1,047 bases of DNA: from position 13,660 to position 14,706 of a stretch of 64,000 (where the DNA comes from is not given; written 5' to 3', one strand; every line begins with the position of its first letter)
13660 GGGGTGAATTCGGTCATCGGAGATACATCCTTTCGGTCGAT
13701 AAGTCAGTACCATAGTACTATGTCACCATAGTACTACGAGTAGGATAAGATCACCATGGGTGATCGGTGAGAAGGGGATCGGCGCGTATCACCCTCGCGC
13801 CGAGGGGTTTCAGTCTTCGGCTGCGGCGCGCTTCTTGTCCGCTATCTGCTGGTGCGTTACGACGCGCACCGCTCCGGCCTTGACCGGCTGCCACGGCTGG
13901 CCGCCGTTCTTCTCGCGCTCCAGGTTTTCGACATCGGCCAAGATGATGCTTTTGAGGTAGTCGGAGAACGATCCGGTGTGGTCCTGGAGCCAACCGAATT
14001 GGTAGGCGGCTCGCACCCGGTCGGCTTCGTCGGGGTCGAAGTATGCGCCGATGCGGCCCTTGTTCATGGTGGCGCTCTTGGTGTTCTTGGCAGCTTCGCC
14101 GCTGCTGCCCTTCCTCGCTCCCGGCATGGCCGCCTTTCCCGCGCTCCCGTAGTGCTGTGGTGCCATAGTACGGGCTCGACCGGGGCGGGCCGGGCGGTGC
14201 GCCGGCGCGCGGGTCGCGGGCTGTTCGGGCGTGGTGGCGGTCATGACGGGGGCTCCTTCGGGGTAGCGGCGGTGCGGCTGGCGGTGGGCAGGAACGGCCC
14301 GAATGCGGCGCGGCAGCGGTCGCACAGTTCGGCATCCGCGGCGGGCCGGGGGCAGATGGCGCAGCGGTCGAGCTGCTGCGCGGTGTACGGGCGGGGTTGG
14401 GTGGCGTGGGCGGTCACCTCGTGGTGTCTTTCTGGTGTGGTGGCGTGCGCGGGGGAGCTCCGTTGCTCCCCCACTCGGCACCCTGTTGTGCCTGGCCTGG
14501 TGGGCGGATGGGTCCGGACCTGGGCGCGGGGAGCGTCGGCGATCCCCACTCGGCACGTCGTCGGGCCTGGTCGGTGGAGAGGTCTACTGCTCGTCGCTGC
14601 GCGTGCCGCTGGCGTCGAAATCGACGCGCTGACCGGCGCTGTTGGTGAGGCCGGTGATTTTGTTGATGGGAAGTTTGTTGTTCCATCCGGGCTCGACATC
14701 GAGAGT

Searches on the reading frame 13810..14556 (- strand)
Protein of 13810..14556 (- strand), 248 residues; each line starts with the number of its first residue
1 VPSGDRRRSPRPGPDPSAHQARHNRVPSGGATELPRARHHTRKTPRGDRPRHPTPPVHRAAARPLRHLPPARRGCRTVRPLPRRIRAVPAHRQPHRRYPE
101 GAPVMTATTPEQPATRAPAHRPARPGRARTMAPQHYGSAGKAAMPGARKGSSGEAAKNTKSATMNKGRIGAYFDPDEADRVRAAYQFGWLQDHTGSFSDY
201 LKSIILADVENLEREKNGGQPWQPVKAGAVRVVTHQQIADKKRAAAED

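Call 88: search_protein_families(library=pfam, proteins=[window:13810-14556:-], max_evalue=0.001)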
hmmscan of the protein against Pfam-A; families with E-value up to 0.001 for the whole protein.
window:13810-14556:- (248 aa): 1 family
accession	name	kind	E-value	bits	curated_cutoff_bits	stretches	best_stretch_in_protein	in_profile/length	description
PF18064.7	CB_ParB_C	-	0.00014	22.4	27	1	176-222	1-47/47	Centromere-binding protein ParB C-terminal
